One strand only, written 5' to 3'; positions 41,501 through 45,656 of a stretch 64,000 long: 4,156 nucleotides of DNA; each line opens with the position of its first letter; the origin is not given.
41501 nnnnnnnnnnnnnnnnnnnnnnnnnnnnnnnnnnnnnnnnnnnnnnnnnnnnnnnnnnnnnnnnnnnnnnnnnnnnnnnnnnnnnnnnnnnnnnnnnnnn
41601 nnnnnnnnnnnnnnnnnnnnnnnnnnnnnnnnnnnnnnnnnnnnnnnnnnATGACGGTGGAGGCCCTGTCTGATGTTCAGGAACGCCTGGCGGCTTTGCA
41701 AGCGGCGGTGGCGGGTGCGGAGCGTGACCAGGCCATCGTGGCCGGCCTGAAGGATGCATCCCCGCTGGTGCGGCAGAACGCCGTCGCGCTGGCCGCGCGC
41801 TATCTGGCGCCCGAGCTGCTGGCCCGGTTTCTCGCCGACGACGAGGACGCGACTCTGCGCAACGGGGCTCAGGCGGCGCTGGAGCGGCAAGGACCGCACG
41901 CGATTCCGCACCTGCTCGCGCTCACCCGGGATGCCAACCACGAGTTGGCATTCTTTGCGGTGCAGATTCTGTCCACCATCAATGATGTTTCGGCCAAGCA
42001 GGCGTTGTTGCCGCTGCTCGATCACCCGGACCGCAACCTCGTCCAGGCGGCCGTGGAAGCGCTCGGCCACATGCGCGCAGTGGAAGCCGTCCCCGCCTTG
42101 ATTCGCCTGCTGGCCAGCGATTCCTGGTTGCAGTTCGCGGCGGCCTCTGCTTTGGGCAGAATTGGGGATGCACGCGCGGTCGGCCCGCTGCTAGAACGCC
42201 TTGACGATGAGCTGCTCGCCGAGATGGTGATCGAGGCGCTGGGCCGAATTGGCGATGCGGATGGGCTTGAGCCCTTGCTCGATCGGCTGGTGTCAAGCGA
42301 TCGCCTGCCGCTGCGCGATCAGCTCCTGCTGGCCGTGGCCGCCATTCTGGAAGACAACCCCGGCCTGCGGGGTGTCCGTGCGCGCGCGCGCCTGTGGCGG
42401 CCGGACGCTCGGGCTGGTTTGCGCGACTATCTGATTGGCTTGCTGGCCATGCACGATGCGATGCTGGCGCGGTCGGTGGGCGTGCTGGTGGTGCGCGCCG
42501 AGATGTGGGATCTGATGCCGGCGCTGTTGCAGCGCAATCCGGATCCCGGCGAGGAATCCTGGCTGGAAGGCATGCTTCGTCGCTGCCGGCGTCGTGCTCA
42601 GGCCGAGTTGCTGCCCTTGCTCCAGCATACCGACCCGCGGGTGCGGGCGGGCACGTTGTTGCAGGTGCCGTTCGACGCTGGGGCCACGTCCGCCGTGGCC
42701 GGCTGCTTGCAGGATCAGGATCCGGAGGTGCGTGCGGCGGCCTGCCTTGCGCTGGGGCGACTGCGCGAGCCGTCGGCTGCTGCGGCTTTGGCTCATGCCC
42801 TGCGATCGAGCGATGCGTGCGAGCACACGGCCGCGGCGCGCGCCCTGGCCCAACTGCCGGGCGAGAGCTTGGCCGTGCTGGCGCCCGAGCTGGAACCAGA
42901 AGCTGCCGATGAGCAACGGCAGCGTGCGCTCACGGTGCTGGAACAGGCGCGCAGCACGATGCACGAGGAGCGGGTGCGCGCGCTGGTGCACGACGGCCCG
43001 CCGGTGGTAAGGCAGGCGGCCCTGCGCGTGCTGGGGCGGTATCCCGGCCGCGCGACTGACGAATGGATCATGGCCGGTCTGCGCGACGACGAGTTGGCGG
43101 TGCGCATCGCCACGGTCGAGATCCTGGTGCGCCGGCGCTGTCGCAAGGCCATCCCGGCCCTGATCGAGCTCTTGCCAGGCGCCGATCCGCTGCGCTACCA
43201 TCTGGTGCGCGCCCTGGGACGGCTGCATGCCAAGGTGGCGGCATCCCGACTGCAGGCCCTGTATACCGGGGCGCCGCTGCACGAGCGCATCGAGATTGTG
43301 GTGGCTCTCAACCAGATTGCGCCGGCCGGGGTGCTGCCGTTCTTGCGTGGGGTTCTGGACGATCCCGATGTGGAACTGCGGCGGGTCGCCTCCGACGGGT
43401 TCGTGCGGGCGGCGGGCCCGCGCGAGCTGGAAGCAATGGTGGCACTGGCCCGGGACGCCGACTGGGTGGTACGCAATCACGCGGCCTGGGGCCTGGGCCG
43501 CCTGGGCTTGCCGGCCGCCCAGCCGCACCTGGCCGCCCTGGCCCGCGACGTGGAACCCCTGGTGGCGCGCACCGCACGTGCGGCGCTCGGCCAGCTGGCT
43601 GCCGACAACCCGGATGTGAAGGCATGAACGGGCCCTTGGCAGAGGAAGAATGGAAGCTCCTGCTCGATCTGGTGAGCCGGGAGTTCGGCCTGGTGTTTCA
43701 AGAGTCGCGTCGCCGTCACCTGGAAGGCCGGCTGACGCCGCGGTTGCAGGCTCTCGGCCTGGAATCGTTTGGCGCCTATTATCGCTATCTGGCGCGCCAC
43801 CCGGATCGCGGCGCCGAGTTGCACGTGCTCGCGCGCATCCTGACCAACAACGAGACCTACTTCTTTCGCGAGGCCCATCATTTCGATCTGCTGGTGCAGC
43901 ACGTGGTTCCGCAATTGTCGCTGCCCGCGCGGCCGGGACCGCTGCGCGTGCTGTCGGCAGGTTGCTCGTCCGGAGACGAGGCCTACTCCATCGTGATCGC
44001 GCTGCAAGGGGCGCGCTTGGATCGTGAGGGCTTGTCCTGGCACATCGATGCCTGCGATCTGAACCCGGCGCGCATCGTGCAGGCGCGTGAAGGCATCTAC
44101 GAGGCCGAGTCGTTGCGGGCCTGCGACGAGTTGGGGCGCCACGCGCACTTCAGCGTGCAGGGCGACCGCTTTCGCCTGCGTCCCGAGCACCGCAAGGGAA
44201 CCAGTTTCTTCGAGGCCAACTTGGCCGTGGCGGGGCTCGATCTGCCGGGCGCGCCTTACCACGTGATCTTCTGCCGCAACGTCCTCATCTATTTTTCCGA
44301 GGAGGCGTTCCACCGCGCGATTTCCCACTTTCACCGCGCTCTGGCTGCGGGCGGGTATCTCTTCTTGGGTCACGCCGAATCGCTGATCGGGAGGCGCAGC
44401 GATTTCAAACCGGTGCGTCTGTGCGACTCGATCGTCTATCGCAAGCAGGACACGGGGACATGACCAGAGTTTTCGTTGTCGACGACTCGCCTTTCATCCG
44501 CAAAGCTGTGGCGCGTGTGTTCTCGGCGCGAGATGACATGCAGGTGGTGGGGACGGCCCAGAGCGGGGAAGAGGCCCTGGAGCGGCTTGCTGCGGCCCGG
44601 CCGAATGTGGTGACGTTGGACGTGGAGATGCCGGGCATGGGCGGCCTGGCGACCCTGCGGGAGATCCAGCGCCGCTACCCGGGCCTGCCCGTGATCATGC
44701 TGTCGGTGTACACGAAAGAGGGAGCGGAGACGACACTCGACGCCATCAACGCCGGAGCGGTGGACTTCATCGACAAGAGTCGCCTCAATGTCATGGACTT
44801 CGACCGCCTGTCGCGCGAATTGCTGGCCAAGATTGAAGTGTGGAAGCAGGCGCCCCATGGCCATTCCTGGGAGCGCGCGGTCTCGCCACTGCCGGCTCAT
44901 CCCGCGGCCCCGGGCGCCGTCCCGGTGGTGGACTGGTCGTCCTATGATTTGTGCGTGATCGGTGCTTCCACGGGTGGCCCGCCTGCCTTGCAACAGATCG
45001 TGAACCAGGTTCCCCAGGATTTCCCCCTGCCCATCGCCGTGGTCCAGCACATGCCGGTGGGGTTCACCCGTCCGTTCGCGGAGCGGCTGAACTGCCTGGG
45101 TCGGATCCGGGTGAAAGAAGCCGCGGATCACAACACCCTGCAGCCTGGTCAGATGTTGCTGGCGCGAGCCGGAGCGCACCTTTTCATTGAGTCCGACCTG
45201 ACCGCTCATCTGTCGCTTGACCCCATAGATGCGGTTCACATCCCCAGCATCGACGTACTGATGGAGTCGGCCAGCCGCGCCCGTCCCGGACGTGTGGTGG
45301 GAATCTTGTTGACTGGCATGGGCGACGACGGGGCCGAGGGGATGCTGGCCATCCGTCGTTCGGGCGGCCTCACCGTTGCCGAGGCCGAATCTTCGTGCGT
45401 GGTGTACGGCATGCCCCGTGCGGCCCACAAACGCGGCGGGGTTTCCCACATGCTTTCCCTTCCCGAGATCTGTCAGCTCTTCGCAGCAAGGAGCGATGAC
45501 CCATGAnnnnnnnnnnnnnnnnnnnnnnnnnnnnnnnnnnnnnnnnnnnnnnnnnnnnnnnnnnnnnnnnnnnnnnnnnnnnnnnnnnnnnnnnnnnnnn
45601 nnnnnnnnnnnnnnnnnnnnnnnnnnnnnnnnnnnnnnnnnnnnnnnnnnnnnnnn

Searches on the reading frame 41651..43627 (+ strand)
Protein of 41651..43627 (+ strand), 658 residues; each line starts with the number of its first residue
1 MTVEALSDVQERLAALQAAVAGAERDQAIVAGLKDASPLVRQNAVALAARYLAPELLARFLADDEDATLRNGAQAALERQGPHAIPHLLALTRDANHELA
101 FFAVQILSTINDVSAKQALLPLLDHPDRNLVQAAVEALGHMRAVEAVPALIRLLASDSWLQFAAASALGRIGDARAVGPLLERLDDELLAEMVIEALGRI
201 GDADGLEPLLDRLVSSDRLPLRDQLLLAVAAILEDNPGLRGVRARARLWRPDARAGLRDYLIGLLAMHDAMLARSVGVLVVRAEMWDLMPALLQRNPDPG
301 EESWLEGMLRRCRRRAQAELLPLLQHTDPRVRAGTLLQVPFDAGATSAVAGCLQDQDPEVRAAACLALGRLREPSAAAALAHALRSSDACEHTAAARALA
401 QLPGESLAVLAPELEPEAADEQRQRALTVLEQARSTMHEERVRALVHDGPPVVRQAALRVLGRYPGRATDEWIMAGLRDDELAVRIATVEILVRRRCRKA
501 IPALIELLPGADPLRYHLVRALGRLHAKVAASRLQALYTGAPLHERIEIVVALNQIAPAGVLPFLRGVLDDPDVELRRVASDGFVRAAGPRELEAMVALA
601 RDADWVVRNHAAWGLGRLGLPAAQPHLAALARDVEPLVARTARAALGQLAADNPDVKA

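Call 20: search_protein_families(library=pfam, proteins=[window:41651-43627:+], max_evalue=0.001)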
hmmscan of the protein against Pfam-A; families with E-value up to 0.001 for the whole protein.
window:41651-43627:+ (658 aa): 6 families
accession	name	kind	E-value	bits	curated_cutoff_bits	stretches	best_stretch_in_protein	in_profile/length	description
PF13646.12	HEAT_2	-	7.4e-52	174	27.7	6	85-158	1-75/88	HEAT repeats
PF02985.28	HEAT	-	3.4e-22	76.9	23.5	1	349-371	5-27/31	HEAT repeat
PF03130.22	HEAT_PBS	-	4.8e-19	67.1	20.9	1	161-186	2-27/27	PBS lyase HEAT-like repeat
PF00514.29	Arm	-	1.4e-07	31.7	20.6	0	342-371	10-39/41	Armadillo/beta-catenin-like repeat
PF13513.12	HEAT_EZ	-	1.5e-07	32.2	27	0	347-371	31-55/55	HEAT-like repeat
PF12717.13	Cnd1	-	1.2e-06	29.1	26.4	0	348-372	25-49/162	non-SMC mitotic condensation complex subunit 1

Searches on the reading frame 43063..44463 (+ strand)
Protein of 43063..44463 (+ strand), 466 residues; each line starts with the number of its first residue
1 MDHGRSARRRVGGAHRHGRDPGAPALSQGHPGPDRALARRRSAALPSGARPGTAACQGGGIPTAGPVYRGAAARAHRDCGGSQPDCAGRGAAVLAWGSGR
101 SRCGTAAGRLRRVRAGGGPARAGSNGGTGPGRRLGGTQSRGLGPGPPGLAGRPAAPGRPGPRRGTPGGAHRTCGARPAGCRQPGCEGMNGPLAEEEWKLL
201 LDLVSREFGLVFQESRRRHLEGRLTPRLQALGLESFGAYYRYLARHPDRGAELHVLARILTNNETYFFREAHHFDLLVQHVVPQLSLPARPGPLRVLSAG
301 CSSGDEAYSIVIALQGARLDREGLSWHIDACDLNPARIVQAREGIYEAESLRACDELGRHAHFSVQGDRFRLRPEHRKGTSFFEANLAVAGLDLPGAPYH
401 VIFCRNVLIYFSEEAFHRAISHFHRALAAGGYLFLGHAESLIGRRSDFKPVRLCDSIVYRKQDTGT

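Call 20: search_protein_families(library=pfam, proteins=[window:43063-44463:+], max_evalue=0.001)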
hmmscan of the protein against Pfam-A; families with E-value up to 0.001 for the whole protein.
window:43063-44463:+ (466 aa): 5 families
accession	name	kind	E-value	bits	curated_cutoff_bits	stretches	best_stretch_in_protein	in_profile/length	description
PF01739.24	CheR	-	2.4e-42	145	27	1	263-451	1-189/195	CheR methyltransferase, SAM binding domain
PF03705.20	CheR_N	-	3.9e-13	49.3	27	1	196-247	2-53/53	CheR methyltransferase, all-alpha domain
PF13489.12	Methyltransf_23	-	1.8e-05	25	27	1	275-449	6-130/164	Methyltransferase domain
PF08242.18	Methyltransf_12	-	8.9e-05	23.6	30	0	369-433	64-98/98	Methyltransferase domain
PF13649.12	Methyltransf_25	-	0.00033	21.7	27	0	381-431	49-97/97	Methyltransferase domain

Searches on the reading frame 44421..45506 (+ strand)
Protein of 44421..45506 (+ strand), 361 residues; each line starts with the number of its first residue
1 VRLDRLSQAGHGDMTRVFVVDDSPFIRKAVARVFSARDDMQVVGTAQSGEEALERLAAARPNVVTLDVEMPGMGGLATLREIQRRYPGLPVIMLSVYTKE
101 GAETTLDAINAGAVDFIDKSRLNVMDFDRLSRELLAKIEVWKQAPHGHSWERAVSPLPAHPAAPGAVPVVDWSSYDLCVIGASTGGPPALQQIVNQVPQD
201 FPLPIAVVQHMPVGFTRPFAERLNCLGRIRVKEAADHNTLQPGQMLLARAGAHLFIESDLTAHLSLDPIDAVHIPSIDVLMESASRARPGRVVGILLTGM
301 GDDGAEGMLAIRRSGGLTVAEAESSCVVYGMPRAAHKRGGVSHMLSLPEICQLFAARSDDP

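Call 20: search_protein_families(library=pfam, proteins=[window:44421-45506:+], max_evalue=0.001)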
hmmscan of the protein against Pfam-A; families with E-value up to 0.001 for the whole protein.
window:44421-45506:+ (361 aa): 2 families
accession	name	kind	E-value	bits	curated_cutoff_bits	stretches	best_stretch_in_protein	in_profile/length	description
PF01339.22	CheB_methylest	-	1.2e-58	198.1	24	1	179-352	2-172/174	CheB methylesterase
PF00072.30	Response_reg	-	8.1e-26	90.8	30.2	1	17-120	1-100/111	Response regulator receiver domain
